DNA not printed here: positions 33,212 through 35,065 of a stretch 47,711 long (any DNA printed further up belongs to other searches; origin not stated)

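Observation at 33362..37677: [NiFe]-hydrogenase genes fused into an operon with a heme-c chemoreceptor: candidate periplasmic H2-taxis sensor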

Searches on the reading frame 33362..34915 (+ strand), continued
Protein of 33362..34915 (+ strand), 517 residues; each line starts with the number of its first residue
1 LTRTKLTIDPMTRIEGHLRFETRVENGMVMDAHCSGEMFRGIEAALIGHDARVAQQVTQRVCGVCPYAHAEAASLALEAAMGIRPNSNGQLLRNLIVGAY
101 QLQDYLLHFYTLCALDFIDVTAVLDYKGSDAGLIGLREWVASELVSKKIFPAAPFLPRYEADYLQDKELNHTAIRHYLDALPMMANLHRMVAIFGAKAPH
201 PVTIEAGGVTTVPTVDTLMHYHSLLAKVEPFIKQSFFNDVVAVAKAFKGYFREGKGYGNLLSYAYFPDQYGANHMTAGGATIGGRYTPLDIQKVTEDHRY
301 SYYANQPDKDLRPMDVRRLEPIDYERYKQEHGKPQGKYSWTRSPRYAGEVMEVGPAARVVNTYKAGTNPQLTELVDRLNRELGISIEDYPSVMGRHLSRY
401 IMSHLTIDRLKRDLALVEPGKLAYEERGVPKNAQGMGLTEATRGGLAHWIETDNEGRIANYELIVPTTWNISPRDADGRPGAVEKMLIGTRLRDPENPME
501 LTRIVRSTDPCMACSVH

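Call 25: search_solved_structures(query=window:33362-34915:+, max_evalue=1e-10, show_alignments=1)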
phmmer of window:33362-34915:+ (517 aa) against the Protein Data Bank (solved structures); distinct sequences matched with E-value up to 1e-10: 68 (the best 60 are shown).
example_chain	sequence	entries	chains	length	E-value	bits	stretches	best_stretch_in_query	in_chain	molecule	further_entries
5jsu_B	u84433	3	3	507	3.3e-94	319.5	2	152-517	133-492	Periplasmic [NiFeSe] hydrogenase, large subunit, selenocysteine-containing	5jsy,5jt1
6z8o_B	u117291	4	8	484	2.4e-93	316.6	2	152-517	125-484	Periplasmic [NiFeSe] hydrogenase, large subunit, selenocysteine-containing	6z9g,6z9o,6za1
6ru9_B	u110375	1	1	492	2.6e-93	316.5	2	152-517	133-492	Periplasmic [NiFeSe] hydrogenase, large subunit, selenocysteine-containing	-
6z8m_B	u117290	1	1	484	6.3e-93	315.3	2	152-517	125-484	Periplasmic [NiFeSe] hydrogenase, large subunit, selenocysteine-containing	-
6ruc_B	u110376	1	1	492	6.8e-93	315.2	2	152-517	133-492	Periplasmic [NiFeSe] hydrogenase, large subunit, selenocysteine-containing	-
6rtp_B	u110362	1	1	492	6.9e-93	315.2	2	152-517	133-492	Periplasmic [NiFeSe] hydrogenase, large subunit, selenocysteine-containing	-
3ze6_B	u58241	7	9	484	8.8e-93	314.8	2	152-517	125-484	PERIPLASMIC [NIFESE] HYDROGENASE, LARGE SUBUNIT, SELENOCYS SELENOCYSTEINE-CONTAINING | PERIPLASMIC [NIFESE] HYDROGENASE, LARGE SUBUNIT, SELENOCYSTEINE-CONTAININ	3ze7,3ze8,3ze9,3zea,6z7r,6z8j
2wpn_B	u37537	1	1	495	9.8e-93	314.6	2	152-517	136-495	PERIPLASMIC [NIFESE] HYDROGENASE, LARGE SUBUNIT, SELENOCYSTEINE-CONTAINING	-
5jsh_B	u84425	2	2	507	1.1e-92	314.5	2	152-517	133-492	Periplasmic [NiFeSe] hydrogenase, large subunit, selenocysteine-containing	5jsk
4u9h_L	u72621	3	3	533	4.3e-91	309.2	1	6-517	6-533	Periplasmic [NiFe] hydrogenase large subunit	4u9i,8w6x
5xle_L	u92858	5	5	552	4.9e-91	309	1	6-517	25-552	Periplasmic [NiFe] hydrogenase large subunit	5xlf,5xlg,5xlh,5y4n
1ubh_L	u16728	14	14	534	4.9e-91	309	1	6-517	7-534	Periplasmic [NiFe] hydrogenase large subunit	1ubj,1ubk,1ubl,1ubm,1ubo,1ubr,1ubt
1h2r_L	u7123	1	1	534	6.7e-91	308.6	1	6-517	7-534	PROTEIN (PERIPLASMIC [NIFE] HYDROGENASE LARGE SUBUNIT)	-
1h2a_L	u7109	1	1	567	8.4e-91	308.3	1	6-517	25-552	HYDROGENASE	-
1yq9_H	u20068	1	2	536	1.9e-88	300.5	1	3-517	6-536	Periplasmic [NiFe] hydrogenase large subunit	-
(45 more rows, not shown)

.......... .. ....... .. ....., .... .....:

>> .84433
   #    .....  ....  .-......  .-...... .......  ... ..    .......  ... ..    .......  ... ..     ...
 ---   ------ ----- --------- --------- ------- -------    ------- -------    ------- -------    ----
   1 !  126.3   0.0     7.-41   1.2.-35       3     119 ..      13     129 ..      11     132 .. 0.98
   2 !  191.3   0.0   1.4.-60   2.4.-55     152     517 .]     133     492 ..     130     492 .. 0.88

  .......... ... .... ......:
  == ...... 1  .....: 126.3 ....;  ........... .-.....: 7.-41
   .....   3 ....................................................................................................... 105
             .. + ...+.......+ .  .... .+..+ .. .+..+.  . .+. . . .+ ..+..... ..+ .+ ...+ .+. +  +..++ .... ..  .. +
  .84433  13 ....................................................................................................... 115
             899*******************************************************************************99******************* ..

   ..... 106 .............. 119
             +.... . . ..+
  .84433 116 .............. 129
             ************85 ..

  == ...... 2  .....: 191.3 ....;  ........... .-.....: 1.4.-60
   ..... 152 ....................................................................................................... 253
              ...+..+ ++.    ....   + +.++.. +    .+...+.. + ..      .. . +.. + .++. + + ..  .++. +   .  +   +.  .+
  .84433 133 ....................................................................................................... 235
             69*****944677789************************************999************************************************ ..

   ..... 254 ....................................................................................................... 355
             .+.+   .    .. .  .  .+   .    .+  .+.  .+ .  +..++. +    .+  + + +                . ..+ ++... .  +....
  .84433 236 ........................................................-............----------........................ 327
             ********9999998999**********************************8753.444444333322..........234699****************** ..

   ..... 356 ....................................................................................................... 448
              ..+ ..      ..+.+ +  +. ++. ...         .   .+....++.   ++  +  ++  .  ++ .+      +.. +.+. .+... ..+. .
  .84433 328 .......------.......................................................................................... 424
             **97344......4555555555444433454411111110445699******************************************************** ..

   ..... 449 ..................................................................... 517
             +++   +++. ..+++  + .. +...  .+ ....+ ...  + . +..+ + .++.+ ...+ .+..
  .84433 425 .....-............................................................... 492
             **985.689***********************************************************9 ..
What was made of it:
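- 33362..34915 (+): [NiFe]-hydrogenase large subunit, 517 aa. L1 is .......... (33539-33568). L2 is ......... (34886-34912), followed directly by the stop codon, so there is no C-terminal extension. The nearest solved structures are periplasmic [NiFeSe] and [NiFe] enzymes (call 25).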

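Call 31: find_related_loci(query=A1, collection=genome_contigs, flank=7000)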
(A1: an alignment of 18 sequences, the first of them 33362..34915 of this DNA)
Query A1 (517 aa) in genome_contigs; peptide patterns used: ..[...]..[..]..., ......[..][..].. (x = any residue, [..] = any of these).
600 stretches matched a pattern (row limit reached: there are more); 593 encode a relative of the query (tblastn E <= 1e-3); the best 80 are kept; 80 distinct loci.
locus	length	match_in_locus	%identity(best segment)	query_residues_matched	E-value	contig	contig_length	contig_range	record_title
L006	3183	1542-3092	64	1-517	0e+0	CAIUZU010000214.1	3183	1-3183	MAG: uncultured Helicobacteraceae bacterium isolate Loclat_bin-16190 genome assembly, contig: bin-16190:214/429, whole g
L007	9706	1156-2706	64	1-517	0e+0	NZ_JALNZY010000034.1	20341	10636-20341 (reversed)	MAG: Sulfurimonas sp. isolate SO_2017_LW2 bin 125 scaffold_5859_c1_LW138R_2017, whole genome shotgun sequence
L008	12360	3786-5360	43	6-517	4e-136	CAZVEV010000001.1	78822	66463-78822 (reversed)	MAG TPA_asm: uncultured Planctomycetaceae bacterium isolate binchicken_co65_125 genome assembly, contig: NODE_1077_lengt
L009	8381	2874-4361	42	4-517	5e-132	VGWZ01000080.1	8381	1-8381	MAG: Nitrospira sp. isolate K_DeepCast_250m_m1_045 K_DeepCast_250m_m1_045_Ga0194125_10018710, whole genome shotgun seque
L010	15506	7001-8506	42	5-517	1e-131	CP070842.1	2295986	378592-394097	MAG: Dehalococcoidales bacterium isolate bin10 chromosome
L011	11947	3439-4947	43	4-517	2e-131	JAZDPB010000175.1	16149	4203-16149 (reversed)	MAG: Chloroflexota bacterium isolate MEGAHIT-group-0.814 k141_1815514, whole genome shotgun sequence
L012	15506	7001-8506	45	4-517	8e-131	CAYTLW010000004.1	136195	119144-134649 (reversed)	MAG TPA_asm: uncultured Enterobacteriaceae bacterium isolate binchicken_co141_175 genome assembly, contig: NODE_289_leng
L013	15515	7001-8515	43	1-517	4e-130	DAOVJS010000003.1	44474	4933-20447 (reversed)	MAG TPA_asm: Spirochaetota bacterium isolate CSMAG_1399 CSMAG_1399_k141_4179217_length_44474_cov_22.5380, whole genome s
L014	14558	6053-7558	42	5-517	9e-129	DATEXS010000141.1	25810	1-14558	MAG TPA_asm: Anaerolineae bacterium isolate SMAG_U8425 k141_1139840, whole genome shotgun sequence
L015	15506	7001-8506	42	5-517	3e-127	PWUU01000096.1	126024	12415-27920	MAG: Dehalococcoidia bacterium isolate CSSed11_253R1 CS-Sed11-C20, whole genome shotgun sequence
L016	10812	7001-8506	41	5-517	1e-126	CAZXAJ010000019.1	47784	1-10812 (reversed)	MAG TPA_asm: uncultured Dehalococcoidales bacterium isolate binchicken_co334_347 genome assembly, contig: NODE_1113_leng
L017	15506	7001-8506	41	5-517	1e-125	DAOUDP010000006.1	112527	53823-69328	MAG TPA_asm: Dehalococcoidia bacterium isolate M62_259 111730, whole genome shotgun sequence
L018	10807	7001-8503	42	6-517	2e-131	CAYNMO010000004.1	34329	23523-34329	MAG TPA_asm: uncultured Actinomycetota bacterium isolate SRP272421_co4_304 genome assembly, contig: NODE_2350_length_343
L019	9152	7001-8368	41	5-517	2e-119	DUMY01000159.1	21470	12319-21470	MAG TPA_asm: Syntrophomonadaceae bacterium isolate AS05jafATM_105 48871_AS05, whole genome shotgun sequence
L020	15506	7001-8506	40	5-517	2e-118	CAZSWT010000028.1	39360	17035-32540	MAG TPA_asm: uncultured Desulfobacteraceae bacterium isolate binchicken_co100_259 genome assembly, contig: NODE_1441_len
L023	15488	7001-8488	41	6-517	2e-116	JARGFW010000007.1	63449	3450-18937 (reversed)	MAG: Deferrisomatales bacterium isolate C14-16 NODE_209_length_63449_cov_7.564438, whole genome shotgun sequence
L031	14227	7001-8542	63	4-517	0e+0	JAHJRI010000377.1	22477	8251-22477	MAG: bacterium isolate OS_PC_MetaG.mb.142 OS_PC_MetaG.mb.142_k141_578399, whole genome shotgun sequence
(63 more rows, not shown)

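Call 34: find_encoding_contigs(protein=P0107, flank=8000, max_places=1)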
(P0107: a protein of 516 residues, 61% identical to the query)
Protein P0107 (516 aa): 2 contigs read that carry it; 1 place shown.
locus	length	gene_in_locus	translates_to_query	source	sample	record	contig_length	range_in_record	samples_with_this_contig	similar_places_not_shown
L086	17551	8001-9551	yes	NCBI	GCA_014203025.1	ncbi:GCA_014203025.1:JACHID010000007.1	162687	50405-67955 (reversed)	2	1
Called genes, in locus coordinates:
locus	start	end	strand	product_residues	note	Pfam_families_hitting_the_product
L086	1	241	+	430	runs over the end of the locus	PF25948:DUF7986 (weak)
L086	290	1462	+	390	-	PF00465:Fe-ADH, PF13685:Fe-ADH_2, PF25137:ADH_Fe_C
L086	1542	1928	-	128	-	PF22113:Mtrc-MtrF_II-IV_dom (faint), PF14522:Cytochrome_C7 (faint)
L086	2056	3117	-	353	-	PF00037:Fer4 (faint), PF12838:Fer4_7 (weak)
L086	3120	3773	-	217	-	PF02613:Nitrate_red_del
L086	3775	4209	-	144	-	-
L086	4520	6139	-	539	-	PF05681:Fumerase, PF05683:Fumerase_C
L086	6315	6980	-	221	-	PF00106:adh_short, PF13561:adh_short_C2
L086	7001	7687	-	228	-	PF00072:Response_reg, PF00486:Trans_reg_C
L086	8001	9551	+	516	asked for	PF27537:HoxH, PF00374:NiFeSe_Hases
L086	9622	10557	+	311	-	PF01058:Oxidored_q6, PF14720:NiFe_hyd_SSU_C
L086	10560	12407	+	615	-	PF00015:MCPsignal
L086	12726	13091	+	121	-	PF00072:Response_reg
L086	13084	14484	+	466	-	PF00989:PAS, PF13188:PAS_8 (weak), PF08448:PAS_4 (weak), PF13426:PAS_9, PF00512:HisKA (faint), PF02518:HATPase_c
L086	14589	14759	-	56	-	PF04324:Fer2_BFD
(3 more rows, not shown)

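Call 35: find_encoding_contigs(protein=P0051, flank=8000, max_places=1)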
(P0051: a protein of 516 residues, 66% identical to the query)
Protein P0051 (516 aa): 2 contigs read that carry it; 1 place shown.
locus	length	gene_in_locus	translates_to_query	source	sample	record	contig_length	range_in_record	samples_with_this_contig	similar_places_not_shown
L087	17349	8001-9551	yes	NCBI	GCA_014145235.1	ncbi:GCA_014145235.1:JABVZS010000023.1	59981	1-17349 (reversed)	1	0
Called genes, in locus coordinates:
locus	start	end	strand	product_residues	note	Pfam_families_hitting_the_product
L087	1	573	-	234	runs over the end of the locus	PF13085:Fer2_3, PF13237:Fer4_10, PF13183:Fer4_8, PF13534:Fer4_17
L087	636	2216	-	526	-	PF00009:GTP_EFTU, PF01926:MMR_HSR1 (faint), PF22042:EF-G_D2, PF03144:GTP_EFTU_D2, PF16658:RF3_C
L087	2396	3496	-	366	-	PF03480:DctP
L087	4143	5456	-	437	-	PF00563:EAL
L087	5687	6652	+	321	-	PF18075:FtsX_ECD, PF02687:FtsX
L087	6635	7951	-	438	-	PF00919:UPF0004, PF04055:Radical_SAM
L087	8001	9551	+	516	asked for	PF00374:NiFeSe_Hases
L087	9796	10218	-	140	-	PF07963:N_methyl, PF16732:ComP_DUS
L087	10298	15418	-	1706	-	PF28373:PilY1_homolog_dom, PF05567:T4P_PilY1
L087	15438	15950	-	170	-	PF14341:PilX_N, PF13681:PilX (weak)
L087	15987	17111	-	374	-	PF07963:N_methyl (weak), PF16074:PilW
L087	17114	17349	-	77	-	?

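Call 36: find_encoding_contigs(protein=P0116, flank=8000, max_places=1)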
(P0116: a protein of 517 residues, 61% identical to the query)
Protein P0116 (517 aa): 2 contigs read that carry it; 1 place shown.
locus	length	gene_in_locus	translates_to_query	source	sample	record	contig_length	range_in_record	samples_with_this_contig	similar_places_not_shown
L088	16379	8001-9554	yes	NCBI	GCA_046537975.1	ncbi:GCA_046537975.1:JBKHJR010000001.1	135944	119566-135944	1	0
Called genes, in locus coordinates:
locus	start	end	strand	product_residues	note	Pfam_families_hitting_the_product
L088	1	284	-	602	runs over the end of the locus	PF02085:Cytochrom_CIII (faint), PF14522:Cytochrome_C7 (faint), PF14537:Cytochrom_c3_2 (faint)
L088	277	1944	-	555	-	PF00795:CN_hydrolase, PF02540:NAD_synthase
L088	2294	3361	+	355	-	PF04055:Radical_SAM, PF13353:Fer4_12 (weak), PF13186:SPASM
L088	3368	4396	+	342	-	PF01208:URO-D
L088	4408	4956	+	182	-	PF01966:HD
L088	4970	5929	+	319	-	PF00762:Ferrochelatase, PF01903:CbiX (faint)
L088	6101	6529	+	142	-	PF03330:DPBB_1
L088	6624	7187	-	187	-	PF00989:PAS (faint), PF08448:PAS_4 (faint), PF13188:PAS_8 (weak)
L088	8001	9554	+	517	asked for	PF27537:HoxH (faint), PF00374:NiFeSe_Hases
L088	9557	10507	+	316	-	PF01058:Oxidored_q6, PF14720:NiFe_hyd_SSU_C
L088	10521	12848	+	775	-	PF02518:HATPase_c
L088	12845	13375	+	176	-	PF13690:CheX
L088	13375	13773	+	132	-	PF00072:Response_reg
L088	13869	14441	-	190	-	PF01814:Hemerythrin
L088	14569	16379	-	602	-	PF00873:ACR_tran, PF02355:SecD_SecF_C (faint)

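Call 37: find_encoding_contigs(protein=P0088, flank=8000, max_places=1)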
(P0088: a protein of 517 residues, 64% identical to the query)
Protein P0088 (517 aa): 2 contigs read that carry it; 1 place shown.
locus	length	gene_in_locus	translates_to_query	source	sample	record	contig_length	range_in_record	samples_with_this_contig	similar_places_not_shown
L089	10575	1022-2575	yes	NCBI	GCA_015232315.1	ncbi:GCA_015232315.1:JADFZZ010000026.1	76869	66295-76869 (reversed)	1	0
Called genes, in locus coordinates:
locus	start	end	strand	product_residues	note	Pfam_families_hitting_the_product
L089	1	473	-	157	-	?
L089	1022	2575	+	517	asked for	PF27537:HoxH (weak), PF00374:NiFeSe_Hases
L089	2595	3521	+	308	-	PF01058:Oxidored_q6, PF14720:NiFe_hyd_SSU_C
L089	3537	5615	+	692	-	PF06009: (faint), PF00015:MCPsignal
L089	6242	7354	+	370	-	PF01924:HypD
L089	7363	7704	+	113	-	PF01155:HypA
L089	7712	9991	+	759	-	PF00708:Acylphosphatase, PF07503:zf-HYPF, PF01300:Sua5_yciO_yrdC, PF17788:HypF_C, PF22521:HypF_C_2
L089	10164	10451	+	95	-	PF03992:ABM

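Call 76: search_dna_similar(query=window:33362-34915:+, collection=plasmids, mode=protein, max_rows=25)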
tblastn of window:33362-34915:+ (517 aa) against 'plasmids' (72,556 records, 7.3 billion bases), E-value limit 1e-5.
Records with a match: 135; places in all: 176; records where one place covers at least 80% of the query: 130.
Best place of each record, by identity: <60% 135.
By first word of the organism name: Rhizobium 25; Azospirillum 16; Escherichia 13; Bradyrhizobium 10; Sinorhizobium 7; Alteromonas 7; Mesorhizobium 6; Paraburkholderia 4; Cupriavidus 4; Clostridium 3; and 31 more.
By predicted mobility (MOB-suite, as given by PLSDB): non-mobilizable 73; conjugative 42; mobilizable 20.
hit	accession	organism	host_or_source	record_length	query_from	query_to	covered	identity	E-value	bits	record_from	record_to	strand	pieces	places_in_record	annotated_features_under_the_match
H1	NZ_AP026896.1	Aeromonas caviae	Microbe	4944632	5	517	99%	34.8%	2e-80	281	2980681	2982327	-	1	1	none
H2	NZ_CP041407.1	Sulfurimonas paralvinellae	polychaetes,hydrothermal vent ...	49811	1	517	100%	33.9%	3e-76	268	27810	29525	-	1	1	nickel-dependent hydrogenase large subunit | hydrogenase small subunit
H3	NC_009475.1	Bradyrhizobium sp. BTAi1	-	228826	5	517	99%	34.0%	2e-76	269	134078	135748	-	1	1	nickel-dependent hydrogenase large subunit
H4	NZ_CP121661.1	Sinorhizobium terangae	Desmanthus virgatus,cell culture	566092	5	517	99%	33.9%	6e-75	265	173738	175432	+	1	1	nickel-dependent hydrogenase large subunit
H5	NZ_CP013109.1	Sinorhizobium americanum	Vachellia farnesiana,cell culture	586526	5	517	99%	33.9%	2e-62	265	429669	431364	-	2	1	none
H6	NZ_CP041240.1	Sinorhizobium mexicanum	Acaciella angustissima,cell culture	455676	5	517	99%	33.9%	2e-75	266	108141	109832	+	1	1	nickel-dependent hydrogenase large subunit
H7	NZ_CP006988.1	Rhizobium etli bv. mimosae str. IE4771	Phaseolus vulgaris,whole organism,nodule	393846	5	517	99%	33.7%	2e-76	269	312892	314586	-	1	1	nickel-dependent hydrogenase large subunit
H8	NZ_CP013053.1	Sinorhizobium americanum CCGM7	Phaseolus vulgaris,root nodules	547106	2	517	100%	33.5%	6e-72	256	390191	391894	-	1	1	nickel-dependent hydrogenase large subunit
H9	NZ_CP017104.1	Rhizobium gallicum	Phaseolus vulgaris,Whole ...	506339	5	517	99%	33.7%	7e-77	270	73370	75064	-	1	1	nickel-dependent hydrogenase large subunit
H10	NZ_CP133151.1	Sinorhizobium chiapasense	Acaciella angustissima,cell culture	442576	5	517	99%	33.7%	7e-75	265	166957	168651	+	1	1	nickel-dependent hydrogenase large subunit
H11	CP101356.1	Salmonella enterica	chicken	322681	5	517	99%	33.7%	6e-80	279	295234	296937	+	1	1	nickel-dependent hydrogenase large subunit | cybH: Ni/Fe-hydrogenase, b-type cytochrome subunit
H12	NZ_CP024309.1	Sinorhizobium fredii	Phaseolus vulgaris,cell culture,plant ...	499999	5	517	99%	33.5%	3e-72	257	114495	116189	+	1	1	nickel-dependent hydrogenase large subunit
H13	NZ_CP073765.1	Methylovirgula sp. HY1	soil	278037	6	517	99%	33.6%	5e-83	288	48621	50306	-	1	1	nickel-dependent hydrogenase large subunit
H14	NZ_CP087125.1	Sulfurovum mangrovi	Mangrove sediment,mangrove sediment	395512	1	517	100%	33.2%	1e-74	264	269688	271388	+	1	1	nickel-dependent hydrogenase large subunit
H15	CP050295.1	Mesorhizobium loti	Oxytropis kamtschatica,cell ...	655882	5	517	99%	33.4%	8e-74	261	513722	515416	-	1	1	nickel-dependent hydrogenase large subunit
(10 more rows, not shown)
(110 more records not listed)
